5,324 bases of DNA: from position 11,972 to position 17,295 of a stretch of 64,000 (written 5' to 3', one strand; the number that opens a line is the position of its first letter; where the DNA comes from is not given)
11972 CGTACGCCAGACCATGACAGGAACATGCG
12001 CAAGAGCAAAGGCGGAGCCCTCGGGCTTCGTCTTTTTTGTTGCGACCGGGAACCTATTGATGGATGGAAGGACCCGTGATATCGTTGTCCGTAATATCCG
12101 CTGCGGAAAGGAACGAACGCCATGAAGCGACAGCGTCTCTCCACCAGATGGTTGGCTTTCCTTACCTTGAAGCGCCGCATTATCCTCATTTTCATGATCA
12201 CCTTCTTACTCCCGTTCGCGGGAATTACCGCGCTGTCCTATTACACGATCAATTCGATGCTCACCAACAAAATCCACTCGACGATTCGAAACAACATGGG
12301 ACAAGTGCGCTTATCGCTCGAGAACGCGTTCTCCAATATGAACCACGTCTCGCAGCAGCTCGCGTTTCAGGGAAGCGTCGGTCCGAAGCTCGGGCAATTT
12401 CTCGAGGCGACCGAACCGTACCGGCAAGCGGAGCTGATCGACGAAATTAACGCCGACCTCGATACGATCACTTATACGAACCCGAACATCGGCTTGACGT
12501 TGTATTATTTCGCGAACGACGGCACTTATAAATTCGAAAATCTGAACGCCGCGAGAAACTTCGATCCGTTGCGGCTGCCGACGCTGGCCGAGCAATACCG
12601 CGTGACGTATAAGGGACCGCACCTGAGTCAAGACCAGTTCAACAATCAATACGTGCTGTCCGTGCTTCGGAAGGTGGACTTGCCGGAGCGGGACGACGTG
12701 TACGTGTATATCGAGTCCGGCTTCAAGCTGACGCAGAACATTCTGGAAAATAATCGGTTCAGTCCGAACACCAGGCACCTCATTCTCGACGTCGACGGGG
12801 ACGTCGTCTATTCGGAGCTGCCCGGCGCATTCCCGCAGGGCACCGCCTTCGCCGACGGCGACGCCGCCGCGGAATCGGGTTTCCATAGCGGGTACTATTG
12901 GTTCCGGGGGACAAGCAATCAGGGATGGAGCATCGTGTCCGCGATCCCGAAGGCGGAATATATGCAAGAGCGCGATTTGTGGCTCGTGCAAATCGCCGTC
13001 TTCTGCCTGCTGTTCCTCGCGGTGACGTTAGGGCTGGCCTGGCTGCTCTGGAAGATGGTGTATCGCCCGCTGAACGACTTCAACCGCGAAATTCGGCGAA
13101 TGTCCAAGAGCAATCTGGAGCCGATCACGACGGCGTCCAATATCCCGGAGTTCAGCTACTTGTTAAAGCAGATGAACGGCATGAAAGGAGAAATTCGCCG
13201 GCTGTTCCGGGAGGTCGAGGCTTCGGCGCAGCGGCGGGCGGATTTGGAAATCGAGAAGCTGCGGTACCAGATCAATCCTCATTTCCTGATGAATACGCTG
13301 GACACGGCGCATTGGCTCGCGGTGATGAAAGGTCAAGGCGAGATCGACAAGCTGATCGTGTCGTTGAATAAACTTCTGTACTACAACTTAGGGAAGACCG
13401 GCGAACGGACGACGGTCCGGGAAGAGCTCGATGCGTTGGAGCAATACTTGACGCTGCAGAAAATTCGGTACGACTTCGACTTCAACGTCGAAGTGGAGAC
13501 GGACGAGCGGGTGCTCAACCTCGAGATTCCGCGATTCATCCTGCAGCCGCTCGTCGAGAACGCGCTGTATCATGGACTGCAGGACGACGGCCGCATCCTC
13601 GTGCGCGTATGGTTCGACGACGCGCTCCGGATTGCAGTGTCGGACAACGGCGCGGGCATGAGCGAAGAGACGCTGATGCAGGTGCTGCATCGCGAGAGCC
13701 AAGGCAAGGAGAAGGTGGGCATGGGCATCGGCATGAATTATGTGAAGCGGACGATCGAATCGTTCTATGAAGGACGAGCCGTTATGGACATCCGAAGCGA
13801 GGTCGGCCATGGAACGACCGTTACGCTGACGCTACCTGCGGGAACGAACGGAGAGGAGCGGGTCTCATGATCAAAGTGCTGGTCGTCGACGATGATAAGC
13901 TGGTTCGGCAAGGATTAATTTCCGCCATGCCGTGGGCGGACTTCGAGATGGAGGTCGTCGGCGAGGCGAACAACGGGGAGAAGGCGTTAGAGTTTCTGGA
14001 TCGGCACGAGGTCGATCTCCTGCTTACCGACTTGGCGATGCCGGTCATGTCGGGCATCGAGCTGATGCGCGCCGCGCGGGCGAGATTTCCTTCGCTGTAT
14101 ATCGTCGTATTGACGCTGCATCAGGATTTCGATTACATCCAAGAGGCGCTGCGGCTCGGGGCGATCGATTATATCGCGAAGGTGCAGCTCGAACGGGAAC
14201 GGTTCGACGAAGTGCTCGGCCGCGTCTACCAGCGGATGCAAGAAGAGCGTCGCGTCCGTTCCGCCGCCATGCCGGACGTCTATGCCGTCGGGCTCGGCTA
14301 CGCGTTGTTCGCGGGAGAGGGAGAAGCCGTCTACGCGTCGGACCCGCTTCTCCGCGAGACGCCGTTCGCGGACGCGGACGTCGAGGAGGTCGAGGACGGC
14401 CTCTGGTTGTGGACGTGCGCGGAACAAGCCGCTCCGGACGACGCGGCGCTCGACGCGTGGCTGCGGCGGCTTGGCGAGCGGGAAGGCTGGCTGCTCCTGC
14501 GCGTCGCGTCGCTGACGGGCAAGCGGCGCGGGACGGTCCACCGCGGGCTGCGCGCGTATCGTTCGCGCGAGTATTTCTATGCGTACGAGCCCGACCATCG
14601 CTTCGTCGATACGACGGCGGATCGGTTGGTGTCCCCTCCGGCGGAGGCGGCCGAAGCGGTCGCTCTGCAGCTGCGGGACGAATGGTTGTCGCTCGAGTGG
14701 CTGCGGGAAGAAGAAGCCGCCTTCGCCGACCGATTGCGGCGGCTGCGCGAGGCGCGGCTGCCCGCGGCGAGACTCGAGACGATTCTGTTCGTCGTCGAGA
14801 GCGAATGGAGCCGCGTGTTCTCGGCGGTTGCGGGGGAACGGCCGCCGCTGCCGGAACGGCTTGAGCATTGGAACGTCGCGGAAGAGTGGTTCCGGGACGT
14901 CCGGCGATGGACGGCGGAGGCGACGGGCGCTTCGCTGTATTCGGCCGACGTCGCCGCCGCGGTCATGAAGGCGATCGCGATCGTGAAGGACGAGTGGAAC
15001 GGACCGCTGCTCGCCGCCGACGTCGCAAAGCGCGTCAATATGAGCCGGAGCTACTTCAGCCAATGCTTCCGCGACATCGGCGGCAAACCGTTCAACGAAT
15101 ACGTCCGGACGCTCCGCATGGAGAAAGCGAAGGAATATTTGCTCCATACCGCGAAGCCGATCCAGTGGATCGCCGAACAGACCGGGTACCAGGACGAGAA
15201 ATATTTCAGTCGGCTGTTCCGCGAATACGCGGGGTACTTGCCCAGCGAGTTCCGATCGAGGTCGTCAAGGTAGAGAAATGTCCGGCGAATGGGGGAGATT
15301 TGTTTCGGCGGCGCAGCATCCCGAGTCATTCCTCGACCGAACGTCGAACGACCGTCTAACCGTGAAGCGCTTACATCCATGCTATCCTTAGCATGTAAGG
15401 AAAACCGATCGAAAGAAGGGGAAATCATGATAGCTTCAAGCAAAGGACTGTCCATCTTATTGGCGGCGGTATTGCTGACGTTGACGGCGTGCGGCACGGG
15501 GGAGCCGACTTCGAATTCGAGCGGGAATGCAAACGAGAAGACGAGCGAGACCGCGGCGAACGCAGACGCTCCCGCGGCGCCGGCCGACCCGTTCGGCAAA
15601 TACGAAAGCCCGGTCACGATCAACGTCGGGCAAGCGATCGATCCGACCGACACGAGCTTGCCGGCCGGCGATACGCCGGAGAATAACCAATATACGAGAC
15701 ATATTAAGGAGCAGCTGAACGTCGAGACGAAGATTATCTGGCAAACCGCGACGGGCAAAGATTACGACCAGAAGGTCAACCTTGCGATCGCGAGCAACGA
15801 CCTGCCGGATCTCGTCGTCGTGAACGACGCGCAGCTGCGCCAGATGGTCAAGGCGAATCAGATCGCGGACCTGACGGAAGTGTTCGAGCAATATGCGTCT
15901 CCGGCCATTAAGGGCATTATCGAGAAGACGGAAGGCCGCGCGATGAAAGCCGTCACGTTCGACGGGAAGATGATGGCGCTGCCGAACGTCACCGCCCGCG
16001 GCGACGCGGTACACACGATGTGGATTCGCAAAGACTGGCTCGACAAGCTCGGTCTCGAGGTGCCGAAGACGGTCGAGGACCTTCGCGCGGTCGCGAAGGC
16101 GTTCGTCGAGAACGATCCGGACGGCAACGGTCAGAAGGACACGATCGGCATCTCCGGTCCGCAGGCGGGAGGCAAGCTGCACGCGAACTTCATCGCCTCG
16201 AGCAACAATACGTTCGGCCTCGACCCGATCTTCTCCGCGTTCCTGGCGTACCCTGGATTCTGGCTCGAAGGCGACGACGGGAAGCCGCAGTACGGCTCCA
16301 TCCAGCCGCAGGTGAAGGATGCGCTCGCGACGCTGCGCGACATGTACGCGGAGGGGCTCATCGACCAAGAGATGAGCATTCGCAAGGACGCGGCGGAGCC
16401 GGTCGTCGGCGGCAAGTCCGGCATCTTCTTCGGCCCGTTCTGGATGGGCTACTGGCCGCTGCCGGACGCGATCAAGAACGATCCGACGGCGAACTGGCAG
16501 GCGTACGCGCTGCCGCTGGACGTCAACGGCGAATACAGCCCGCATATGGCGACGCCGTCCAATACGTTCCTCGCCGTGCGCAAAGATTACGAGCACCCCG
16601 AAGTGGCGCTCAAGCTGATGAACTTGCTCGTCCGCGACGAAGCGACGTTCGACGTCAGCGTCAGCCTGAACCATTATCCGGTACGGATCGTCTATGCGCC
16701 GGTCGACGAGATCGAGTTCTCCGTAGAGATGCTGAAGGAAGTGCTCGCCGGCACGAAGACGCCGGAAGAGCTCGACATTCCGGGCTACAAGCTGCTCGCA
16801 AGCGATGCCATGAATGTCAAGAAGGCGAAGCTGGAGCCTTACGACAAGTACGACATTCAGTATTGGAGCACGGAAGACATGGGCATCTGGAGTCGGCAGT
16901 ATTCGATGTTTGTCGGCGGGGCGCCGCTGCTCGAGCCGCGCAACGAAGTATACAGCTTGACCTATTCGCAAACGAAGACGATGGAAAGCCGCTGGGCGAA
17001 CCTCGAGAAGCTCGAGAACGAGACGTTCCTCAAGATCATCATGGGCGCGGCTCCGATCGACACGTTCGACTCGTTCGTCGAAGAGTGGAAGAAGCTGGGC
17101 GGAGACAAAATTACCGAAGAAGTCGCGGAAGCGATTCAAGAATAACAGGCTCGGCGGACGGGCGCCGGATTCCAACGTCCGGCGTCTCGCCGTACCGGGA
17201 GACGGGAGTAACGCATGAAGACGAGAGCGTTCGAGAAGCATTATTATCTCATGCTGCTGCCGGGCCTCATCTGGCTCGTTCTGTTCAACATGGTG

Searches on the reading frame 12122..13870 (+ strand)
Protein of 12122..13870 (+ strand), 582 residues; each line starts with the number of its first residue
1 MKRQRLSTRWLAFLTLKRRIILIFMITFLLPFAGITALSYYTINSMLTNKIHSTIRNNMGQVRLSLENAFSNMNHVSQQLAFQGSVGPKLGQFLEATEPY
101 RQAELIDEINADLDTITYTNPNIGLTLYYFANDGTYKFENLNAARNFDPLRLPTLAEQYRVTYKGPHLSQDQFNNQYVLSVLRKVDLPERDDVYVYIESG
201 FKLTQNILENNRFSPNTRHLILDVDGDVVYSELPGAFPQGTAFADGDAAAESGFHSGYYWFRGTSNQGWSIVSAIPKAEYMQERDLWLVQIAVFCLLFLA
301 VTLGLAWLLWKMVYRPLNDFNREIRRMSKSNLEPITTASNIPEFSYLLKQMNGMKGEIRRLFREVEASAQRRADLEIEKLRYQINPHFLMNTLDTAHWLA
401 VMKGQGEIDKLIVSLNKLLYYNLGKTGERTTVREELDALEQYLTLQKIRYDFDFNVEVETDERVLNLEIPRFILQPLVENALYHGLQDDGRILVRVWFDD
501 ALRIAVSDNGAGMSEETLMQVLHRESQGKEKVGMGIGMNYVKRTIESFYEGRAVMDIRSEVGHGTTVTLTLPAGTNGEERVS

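Call 65: search_protein_families(library=pfam, proteins=[window:12122-13870:+], max_evalue=0.00001)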
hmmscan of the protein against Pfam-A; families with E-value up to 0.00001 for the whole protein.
window:12122-13870:+ (582 aa): 2 families
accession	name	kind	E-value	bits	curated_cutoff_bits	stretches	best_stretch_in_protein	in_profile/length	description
PF06580.19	His_kinase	-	4.2e-22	78.6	25.2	1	376-451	2-78/81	Histidine kinase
PF02518.31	HATPase_c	-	9.1e-15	55.5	26.4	1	472-573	8-109/111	Histidine kinase-, DNA gyrase B-, and HSP90-like ATPase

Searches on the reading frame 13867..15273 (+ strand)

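Call 65: search_protein_families(library=pfam, proteins=[window:13867-15273:+], max_evalue=0.00001)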
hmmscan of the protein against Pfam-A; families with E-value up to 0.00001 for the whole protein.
window:13867-15273:+ (468 aa): 3 families
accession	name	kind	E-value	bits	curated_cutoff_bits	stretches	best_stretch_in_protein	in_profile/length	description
PF00072.30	Response_reg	-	3.9e-24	85.4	30.2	1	4-106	1-100/111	Response regulator receiver domain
PF12833.13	HTH_18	-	7.1e-23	81.1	33.6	1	387-465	2-80/80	Helix-turn-helix domain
PF00165.29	HTH_AraC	-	5.7e-10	39.5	26.6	0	430-463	9-41/42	Bacterial regulatory helix-turn-helix proteins, AraC family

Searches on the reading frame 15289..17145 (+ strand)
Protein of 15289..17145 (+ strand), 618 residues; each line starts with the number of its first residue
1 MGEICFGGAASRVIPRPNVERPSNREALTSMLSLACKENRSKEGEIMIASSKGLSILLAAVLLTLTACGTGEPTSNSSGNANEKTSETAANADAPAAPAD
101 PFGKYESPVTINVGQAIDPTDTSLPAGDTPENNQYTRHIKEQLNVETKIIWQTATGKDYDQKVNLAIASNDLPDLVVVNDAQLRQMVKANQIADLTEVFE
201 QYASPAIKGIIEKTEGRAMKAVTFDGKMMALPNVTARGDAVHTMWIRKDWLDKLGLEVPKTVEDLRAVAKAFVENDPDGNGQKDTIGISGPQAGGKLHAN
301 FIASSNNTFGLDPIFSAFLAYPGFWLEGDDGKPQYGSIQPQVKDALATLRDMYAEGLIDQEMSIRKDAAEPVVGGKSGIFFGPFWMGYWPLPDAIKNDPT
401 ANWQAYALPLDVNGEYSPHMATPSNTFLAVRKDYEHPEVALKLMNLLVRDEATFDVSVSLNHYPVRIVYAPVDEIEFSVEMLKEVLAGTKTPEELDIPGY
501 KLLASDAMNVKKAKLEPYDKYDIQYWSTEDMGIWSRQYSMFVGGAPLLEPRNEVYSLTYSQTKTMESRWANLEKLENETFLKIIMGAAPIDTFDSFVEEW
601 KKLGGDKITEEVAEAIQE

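Call 65: search_protein_families(library=pfam, proteins=[window:15289-17145:+], max_evalue=0.00001)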
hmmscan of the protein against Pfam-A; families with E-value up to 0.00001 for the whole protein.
window:15289-17145:+ (618 aa): 2 families
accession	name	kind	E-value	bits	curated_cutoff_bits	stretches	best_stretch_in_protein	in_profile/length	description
PF01547.30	SBP_bac_1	-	1e-19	72.1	26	1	142-452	19-305/307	Bacterial extracellular solute-binding protein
PF13416.11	SBP_bac_8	-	2.1e-16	61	27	1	147-475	12-271/279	Bacterial extracellular solute-binding protein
